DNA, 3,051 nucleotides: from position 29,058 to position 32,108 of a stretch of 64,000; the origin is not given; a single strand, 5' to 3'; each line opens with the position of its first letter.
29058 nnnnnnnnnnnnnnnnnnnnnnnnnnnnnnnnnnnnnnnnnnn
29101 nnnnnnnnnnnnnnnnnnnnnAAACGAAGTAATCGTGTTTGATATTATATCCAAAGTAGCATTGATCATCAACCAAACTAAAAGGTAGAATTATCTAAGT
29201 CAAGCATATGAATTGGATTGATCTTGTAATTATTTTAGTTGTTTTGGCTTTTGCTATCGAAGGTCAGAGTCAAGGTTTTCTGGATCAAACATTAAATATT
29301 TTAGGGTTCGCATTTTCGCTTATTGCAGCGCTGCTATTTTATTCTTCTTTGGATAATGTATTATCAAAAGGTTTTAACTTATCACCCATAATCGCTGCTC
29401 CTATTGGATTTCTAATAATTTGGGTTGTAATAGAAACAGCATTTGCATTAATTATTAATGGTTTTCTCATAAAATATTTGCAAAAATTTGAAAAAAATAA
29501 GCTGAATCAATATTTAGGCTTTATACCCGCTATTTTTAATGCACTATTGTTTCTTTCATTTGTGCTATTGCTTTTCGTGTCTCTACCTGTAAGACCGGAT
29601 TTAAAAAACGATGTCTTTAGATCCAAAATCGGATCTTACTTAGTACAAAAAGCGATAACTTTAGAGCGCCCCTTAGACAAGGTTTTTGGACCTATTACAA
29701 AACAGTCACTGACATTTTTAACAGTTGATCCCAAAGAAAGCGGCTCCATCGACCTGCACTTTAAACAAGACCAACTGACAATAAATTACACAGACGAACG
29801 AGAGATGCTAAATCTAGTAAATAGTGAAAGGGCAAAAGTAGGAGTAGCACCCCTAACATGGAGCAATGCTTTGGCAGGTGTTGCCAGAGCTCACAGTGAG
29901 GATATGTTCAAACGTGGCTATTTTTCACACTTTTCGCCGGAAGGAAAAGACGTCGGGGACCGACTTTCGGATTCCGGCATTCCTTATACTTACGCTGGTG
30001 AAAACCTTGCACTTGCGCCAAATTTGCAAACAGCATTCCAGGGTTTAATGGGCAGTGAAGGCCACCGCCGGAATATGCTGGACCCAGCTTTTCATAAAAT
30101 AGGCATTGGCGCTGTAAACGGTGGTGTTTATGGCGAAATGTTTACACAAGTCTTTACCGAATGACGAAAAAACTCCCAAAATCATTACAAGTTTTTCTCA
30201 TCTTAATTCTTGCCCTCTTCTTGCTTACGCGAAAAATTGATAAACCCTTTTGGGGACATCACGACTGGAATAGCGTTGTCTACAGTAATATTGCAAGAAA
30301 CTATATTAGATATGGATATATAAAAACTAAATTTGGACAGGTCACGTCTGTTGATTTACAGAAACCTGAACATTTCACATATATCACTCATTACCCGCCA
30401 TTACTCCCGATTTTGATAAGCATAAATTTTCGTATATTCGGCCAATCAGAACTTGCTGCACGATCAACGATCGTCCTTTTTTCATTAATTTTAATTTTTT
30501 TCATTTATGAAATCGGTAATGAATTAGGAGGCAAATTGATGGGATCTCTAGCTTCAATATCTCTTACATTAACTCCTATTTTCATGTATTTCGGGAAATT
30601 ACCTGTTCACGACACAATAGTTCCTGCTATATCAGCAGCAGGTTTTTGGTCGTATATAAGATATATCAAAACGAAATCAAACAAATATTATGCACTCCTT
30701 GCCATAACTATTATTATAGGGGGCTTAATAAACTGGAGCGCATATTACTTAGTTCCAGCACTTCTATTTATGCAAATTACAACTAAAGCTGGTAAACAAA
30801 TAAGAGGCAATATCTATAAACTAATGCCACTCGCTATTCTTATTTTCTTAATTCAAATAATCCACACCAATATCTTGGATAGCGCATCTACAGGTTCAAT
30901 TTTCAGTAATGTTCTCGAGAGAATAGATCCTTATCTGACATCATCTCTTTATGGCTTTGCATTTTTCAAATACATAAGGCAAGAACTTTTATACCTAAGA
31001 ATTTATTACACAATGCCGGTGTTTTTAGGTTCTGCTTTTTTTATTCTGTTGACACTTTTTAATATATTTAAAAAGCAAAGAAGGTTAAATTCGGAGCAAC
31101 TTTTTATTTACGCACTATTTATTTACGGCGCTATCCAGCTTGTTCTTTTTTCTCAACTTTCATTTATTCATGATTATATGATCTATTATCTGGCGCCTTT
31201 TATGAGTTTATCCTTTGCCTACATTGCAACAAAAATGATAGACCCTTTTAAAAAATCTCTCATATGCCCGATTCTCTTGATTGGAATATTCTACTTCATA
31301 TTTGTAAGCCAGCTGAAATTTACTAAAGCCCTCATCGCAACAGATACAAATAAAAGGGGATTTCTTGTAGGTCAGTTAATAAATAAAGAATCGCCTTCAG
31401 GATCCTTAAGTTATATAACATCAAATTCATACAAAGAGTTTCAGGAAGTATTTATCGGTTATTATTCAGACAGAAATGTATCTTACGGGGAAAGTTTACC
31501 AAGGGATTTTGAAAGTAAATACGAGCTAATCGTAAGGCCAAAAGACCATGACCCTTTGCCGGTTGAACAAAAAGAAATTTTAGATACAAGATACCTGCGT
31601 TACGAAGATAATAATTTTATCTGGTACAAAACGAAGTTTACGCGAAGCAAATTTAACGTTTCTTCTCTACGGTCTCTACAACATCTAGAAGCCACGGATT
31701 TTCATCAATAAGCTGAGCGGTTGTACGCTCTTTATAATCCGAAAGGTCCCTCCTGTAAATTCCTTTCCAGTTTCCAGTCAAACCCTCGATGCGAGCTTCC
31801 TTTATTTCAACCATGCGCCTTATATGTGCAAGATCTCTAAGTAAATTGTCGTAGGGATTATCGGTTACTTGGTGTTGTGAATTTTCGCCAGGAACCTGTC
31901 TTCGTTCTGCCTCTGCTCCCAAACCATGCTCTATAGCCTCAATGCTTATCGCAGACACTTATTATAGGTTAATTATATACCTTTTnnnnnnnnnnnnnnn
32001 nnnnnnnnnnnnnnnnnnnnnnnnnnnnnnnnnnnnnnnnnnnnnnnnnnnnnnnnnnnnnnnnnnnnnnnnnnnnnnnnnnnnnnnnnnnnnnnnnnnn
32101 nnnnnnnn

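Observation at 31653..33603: dinB (Pol IV) is the middle gene of a three-gene operon flanked by two unknown small proteins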

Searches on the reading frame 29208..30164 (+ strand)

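Call 4: search_protein_families(library=pfam, proteins=[window:29208-30164:+], max_evalue=1)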
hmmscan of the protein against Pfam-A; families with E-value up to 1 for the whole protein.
window:29208-30164:+ (318 aa): 3 families
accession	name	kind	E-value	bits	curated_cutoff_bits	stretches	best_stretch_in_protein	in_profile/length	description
PF00188.32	CAP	-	3.7e-21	76.6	21.1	1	201-316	1-117/117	Cysteine-rich secretory protein family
PF02674.22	Colicin_V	-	9.1e-17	61.8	29.3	1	4-145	1-139/144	Colicin V production protein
PF02656.20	DUF202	-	0.025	15.4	23.4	1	1-45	11-56/68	Domain of unknown function (DUF202)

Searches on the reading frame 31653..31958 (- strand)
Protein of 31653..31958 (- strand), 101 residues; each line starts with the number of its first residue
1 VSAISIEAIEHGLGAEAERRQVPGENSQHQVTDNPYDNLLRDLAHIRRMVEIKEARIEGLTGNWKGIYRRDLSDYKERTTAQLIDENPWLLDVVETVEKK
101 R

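Call 4: search_protein_families(library=pfam, proteins=[window:31653-31958:-], max_evalue=1)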
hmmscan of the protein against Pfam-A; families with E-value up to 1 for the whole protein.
window:31653-31958:- (101 aa): 0 families

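Call 5: search_protein_families(library=ncbifam, proteins=[window:31653-31958:-], max_evalue=1)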
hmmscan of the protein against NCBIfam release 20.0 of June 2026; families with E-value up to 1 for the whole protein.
window:31653-31958:- (101 aa): 0 families

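Call 6: search_protein_families(library=phrogs, proteins=[window:31653-31958:-], max_evalue=1)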
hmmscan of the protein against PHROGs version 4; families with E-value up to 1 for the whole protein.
window:31653-31958:- (101 aa): 1 family
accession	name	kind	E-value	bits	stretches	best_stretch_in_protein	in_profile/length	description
phrog_30338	-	unknown function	0.26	11.8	1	85-95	30-40/41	-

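Call 8: find_homologous_proteins(query=window:31653-31958:-, max_evalue=0.01)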
Query window:31653-31958:- (101 aa): 2 proteins with E <= 0.01 among 4 candidates.
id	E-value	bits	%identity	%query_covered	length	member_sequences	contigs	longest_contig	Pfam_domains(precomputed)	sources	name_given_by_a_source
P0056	6.1e-60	217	100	100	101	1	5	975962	-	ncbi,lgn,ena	-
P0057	3.5e-36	141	67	99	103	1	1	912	-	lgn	-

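Call 12: find_encoding_contigs(protein=P0057, flank=5000, max_places=3)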
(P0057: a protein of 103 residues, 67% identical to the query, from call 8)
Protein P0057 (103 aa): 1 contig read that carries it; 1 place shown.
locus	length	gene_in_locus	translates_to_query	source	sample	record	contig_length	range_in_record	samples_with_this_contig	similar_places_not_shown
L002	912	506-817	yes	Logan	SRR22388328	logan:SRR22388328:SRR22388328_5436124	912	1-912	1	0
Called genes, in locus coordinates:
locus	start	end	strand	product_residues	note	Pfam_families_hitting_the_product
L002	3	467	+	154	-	?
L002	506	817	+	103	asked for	-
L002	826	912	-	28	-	?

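Call 72: search_protein_families(library=padloc, proteins=[window:31653-31958:-], max_evalue=1)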
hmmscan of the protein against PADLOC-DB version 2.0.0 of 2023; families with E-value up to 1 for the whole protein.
window:31653-31958:- (101 aa): 0 families

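Call 73: search_solved_structures(query=window:31653-31958:-, max_evalue=10)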
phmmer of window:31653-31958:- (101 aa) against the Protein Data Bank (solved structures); distinct sequences matched with E-value up to 10: 7.
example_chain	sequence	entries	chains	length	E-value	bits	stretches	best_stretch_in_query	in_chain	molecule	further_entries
6zvh_i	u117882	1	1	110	0.12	16.1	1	8-74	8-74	Endothelial differentiation-related factor 1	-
9p73_CH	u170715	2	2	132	0.18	15.5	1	8-74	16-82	Endothelial differentiation-related factor 1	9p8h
9rpv_E4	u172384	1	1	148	0.23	15.2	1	8-74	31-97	Endothelial differentiation-related factor 1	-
7o81_AU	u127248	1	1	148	0.29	14.8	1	9-74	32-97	EDF1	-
9b0q_CH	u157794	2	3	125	0.3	14.8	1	12-74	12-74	Endothelial differentiation-related factor 1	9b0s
9he6_A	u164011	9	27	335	0.59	13.8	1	19-72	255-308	Heme-thiolate peroxidase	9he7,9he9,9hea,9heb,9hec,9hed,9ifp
7re6_A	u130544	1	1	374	1.3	12.8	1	39-87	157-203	Arginine kinase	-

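Call 81: predict_structure(alignment_id=A4)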
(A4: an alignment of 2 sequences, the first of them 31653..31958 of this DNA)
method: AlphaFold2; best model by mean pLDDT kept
length: 101 residues; sequences in the alignment: 2
mean_pLDDT: 71.2   pTM: 0.56
mean pLDDT of the five models: 71.2, 68.0, 66.9, 64.3, 52.3
residues with pLDDT >= 90: 0; 70-90: 67; 50-70: 28; < 50: 6
segments of 3 or more residues with pLDDT < 50: 28-30
pLDDT, mean of each block of 10 residues (from residue 1): 71 75 51 65 78 75 65 80 81 74 52
secondary structure, 60 per line:
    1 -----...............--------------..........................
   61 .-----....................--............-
elements in order: H6-20 H35-61 H67-86 H89-100

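Call 85: fold_search(model_id=the predicted structure, library=pdb)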
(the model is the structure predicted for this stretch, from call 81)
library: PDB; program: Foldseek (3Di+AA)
matches with E <= 10: 30; with E <= 0.001: 0
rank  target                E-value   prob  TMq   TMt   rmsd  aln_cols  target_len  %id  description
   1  7oco_A                4.1e+00  0.14  0.45  0.34   6.2       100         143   12  Hepatitis B core protein -low secretion phenotype L60V (released 2021-05-26)
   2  8etg_b                4.4e+00  0.10  0.40  0.15   6.9       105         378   18  Fkbp39 associated 60S nascent ribosome State 3 (released 2022-11-30)
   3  3caz_B                4.4e+00  0.03  0.21  0.12  25.0       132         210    8  Crystal structure of a BAR protein from Galdieria sulphuraria (released 2008-03-04)
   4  8sgp_A                5.3e+00  0.14  0.47  0.17   5.3        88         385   12  human liver mitochondrial Medium-chain specific acyl-CoA dehydrogenase (released 2024-02-21)
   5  5aqh_B                5.3e+00  0.03  0.23  0.21  12.9       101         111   13  Fragment-based screening of HSP70 sheds light on the functional role of ATP-binding site residues (released 2016-10-05)
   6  1ege_A                5.7e+00  0.13  0.47  0.17   5.3        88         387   12  STRUCTURE OF T255E, E376G MUTANT OF HUMAN MEDIUM CHAIN ACYL-COA DEHYDROGENASE (released 1997-06-16)
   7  3jc5_A                5.7e+00  0.06  0.34  0.19  10.4       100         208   14  Structure of the eukaryotic replicative CMG helicase and pumpjack motion (released 2016-02-10)
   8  3jc6_A                6.4e+00  0.06  0.34  0.19  10.4       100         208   14  Structure of the eukaryotic replicative CMG helicase and pumpjack motion (released 2016-02-10)
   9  4bay_A                6.4e+00  0.04  0.25  0.07  11.7        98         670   14  Phosphomimetic mutant of LSD1-8a splicing variant in complex with CoREST (released 2013-11-27)
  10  1t9g_C                6.9e+00  0.12  0.48  0.17   5.2        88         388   12  Structure of the human MCAD:ETF complex (released 2004-06-08)
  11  8w7m_A                6.9e+00  0.07  0.36  0.21  10.3       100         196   14  Yeast replisome in state V (released 2023-12-06)
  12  2n1d_MODEL_1_B        6.9e+00  0.04  0.33  0.23   9.3       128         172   14  Solution structure of the MRG15-MRGBP complex (released 2015-05-27)
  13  8eti_b                7.3e+00  0.06  0.38  0.14   7.9       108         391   18  Fkbp39 associated 60S nascent ribosome State 1 (released 2022-11-30)
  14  3ezi_A                7.3e+00  0.02  0.23  0.23  16.3       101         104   16  Crystal Structure of the E. coli Histidine Kinase NarX Sensor Domain without Ligand (released 2008-12-23)
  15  8ki7_A                7.8e+00  0.05  0.33  0.04   6.5        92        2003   17  Structure of Tomato spotted wilt virus L protein contained endoH domain binding to 3'5'vRNA (released 2024-09-25)
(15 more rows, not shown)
